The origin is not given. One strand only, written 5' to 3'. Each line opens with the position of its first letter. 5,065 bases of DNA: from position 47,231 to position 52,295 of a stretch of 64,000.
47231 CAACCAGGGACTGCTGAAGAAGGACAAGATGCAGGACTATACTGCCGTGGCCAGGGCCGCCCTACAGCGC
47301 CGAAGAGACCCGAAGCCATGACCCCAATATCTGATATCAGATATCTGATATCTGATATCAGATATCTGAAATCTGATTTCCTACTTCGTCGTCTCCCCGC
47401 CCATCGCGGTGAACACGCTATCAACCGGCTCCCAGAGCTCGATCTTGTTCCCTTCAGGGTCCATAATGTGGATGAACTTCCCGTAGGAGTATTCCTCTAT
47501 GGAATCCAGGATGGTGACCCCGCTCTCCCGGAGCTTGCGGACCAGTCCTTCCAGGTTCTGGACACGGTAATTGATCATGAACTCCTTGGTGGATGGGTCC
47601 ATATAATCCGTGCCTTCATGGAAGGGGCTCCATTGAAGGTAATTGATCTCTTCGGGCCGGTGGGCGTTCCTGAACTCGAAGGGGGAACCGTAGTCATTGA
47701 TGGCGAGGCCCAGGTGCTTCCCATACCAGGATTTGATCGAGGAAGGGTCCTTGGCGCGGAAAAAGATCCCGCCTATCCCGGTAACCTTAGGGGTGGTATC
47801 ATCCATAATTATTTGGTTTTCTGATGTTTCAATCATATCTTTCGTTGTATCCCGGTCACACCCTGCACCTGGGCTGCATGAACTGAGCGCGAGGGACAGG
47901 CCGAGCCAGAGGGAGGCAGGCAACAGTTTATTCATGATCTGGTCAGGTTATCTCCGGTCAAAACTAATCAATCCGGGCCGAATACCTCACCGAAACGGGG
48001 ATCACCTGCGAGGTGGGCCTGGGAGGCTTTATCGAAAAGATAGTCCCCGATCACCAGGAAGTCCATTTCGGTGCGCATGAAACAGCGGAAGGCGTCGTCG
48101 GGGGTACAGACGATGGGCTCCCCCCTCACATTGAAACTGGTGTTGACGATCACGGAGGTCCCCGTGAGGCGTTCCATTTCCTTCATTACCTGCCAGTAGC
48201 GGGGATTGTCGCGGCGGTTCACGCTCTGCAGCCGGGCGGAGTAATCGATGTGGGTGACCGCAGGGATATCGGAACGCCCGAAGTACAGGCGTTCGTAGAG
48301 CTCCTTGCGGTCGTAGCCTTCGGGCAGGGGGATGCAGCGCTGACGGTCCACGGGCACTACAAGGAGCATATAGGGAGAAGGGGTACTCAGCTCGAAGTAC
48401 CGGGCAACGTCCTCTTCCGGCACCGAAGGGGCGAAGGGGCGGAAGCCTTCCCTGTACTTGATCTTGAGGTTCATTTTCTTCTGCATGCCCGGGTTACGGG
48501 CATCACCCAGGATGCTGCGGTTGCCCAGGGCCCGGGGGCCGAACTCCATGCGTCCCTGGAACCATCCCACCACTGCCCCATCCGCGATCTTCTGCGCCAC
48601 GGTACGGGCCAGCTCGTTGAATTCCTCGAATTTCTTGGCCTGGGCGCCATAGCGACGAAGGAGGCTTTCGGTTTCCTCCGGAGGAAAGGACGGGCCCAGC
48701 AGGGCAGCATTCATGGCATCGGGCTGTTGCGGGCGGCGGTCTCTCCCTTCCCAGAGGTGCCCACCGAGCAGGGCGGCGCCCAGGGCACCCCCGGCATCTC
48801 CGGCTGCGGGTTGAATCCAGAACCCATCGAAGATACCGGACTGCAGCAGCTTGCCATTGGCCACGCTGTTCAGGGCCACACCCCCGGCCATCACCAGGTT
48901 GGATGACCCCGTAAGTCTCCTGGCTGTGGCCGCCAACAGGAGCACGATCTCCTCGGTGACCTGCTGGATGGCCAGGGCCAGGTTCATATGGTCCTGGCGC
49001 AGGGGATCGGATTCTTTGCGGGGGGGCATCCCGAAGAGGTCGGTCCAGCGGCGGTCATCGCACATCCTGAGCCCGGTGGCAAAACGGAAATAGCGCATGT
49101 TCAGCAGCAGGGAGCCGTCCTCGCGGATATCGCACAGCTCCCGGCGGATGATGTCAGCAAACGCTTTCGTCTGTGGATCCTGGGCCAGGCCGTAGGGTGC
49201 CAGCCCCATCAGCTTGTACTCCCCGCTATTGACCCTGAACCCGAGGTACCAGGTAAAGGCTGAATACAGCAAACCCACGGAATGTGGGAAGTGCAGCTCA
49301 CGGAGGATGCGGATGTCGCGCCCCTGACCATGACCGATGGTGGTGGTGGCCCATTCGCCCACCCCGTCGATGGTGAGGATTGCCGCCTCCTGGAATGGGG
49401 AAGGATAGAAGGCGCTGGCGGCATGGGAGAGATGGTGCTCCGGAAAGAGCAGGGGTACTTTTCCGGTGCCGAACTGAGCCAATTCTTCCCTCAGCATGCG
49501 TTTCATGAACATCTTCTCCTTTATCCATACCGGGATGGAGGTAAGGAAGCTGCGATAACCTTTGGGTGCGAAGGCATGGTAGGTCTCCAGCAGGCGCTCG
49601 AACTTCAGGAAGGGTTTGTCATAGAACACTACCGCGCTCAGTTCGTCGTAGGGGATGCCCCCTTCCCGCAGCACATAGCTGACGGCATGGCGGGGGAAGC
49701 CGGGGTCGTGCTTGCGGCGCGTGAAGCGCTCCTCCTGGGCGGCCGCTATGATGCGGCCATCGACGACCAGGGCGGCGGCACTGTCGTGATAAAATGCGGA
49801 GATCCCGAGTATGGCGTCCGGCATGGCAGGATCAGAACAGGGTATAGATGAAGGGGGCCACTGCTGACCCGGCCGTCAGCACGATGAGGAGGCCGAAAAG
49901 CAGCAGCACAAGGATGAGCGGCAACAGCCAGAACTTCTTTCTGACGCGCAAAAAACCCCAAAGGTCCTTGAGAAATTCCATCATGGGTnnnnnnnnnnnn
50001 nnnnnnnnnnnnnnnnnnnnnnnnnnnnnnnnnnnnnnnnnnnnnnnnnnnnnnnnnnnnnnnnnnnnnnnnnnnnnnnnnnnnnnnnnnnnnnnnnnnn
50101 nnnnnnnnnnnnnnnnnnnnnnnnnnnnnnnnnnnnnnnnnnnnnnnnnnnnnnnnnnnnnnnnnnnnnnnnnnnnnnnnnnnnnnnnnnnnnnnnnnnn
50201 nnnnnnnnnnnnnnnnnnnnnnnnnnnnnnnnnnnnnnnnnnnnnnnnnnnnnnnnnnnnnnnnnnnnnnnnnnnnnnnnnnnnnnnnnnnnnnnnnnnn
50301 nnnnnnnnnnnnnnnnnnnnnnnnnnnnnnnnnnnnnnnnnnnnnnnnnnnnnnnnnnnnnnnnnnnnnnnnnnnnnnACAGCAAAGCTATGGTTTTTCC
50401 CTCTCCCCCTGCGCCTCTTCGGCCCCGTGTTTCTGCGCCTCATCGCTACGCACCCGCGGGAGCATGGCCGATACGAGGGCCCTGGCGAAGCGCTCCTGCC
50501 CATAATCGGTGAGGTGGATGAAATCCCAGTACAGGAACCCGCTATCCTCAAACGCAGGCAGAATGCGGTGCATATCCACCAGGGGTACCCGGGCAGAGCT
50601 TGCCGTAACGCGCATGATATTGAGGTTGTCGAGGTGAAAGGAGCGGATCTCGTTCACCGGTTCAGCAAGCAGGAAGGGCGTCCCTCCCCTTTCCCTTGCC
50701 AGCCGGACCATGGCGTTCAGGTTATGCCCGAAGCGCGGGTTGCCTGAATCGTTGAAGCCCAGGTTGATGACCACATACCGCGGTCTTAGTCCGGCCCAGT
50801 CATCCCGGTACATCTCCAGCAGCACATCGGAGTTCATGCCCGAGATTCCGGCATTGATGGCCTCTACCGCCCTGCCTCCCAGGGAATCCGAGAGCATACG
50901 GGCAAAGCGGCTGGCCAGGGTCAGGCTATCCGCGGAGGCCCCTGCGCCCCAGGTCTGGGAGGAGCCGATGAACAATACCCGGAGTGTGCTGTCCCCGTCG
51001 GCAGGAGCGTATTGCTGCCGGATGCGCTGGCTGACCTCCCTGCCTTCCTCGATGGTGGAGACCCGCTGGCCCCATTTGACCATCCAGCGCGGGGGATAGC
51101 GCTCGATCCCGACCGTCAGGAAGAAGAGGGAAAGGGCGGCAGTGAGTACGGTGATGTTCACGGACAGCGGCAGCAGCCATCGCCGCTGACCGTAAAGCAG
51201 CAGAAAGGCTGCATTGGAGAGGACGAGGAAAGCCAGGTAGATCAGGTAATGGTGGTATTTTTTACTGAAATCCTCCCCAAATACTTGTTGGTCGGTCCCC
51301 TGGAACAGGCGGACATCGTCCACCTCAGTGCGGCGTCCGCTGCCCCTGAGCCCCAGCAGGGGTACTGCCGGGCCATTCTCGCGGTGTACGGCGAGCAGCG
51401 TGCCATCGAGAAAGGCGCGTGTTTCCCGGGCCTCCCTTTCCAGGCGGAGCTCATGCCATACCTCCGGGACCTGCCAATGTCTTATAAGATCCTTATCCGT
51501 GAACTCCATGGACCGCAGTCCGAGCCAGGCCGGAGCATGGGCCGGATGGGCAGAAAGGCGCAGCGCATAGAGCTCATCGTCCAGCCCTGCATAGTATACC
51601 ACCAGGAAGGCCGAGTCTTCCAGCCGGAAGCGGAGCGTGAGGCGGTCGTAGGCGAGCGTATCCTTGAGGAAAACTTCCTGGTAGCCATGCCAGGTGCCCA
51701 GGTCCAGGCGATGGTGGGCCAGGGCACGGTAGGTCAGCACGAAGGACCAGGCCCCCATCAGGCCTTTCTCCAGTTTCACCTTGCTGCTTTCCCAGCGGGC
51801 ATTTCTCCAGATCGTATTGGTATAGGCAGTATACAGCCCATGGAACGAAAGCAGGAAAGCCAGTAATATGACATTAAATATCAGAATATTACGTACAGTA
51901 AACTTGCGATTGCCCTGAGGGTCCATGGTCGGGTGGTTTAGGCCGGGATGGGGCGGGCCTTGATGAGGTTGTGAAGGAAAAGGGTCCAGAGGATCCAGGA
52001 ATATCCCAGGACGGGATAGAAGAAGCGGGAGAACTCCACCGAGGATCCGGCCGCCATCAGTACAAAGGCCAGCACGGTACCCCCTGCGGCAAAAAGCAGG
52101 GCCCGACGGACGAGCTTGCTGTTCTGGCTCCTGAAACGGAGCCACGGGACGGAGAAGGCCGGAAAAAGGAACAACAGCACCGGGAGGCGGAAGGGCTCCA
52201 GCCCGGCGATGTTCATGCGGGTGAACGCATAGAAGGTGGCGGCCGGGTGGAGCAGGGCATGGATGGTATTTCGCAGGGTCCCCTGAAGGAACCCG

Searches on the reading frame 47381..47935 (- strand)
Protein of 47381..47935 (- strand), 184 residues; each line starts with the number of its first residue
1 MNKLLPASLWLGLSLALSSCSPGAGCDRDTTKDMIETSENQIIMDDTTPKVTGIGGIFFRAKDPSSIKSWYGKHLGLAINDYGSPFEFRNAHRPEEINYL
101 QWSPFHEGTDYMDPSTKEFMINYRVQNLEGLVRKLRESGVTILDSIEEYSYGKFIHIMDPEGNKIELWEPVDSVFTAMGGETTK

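Call 82: search_protein_families(library=pfam, proteins=[window:47381-47935:-], max_evalue=0.001)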
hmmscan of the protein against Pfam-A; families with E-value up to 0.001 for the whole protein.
window:47381-47935:- (184 aa): 2 families
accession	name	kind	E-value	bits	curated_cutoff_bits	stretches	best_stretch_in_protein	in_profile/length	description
PF00903.31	Glyoxalase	-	4.2e-06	27.6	20.6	1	56-167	4-121/121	Glyoxalase/Bleomycin resistance protein/Dioxygenase superfamily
PF12681.13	Glyoxalase_2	-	6e-05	23.4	30.1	1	61-171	8-117/118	Glyoxalase-like domain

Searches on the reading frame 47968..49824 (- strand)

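Call 53: search_protein_families(library=pfam, proteins=[window:47968-49824:-], max_evalue=0.01)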
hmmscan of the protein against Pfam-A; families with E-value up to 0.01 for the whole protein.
window:47968-49824:- (618 aa): 2 families
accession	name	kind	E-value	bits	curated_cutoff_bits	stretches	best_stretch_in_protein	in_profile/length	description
PF02543.21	Carbam_trans_N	-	1.1e-88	298.5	24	1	5-352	2-346/346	Carbamoyltransferase N-terminus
PF16861.10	Carbam_trans_C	-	3.6e-72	241.9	27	1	410-599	1-170/170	Carbamoyltransferase C-terminus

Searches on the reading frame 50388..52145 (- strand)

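Call 53: search_protein_families(library=pfam, proteins=[window:50388-52145:-], max_evalue=0.01)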
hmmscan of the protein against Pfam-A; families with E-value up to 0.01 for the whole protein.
window:50388-52145:- (585 aa): 3 families
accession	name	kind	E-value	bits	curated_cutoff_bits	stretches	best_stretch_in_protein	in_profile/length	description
PF13472.12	Lipase_GDSL_2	-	2.1e-16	61.4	32.9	1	392-551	1-177/178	GDSL-like Lipase/Acylhydrolase family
PF00657.28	Lipase_GDSL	-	6.3e-07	30.2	23.6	1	390-470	1-92/208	GDSL-like Lipase/Acylhydrolase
PF25182.1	NonGDSL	-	0.00021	21.1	80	1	384-536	24-183/220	Non-GDSL lipase-like family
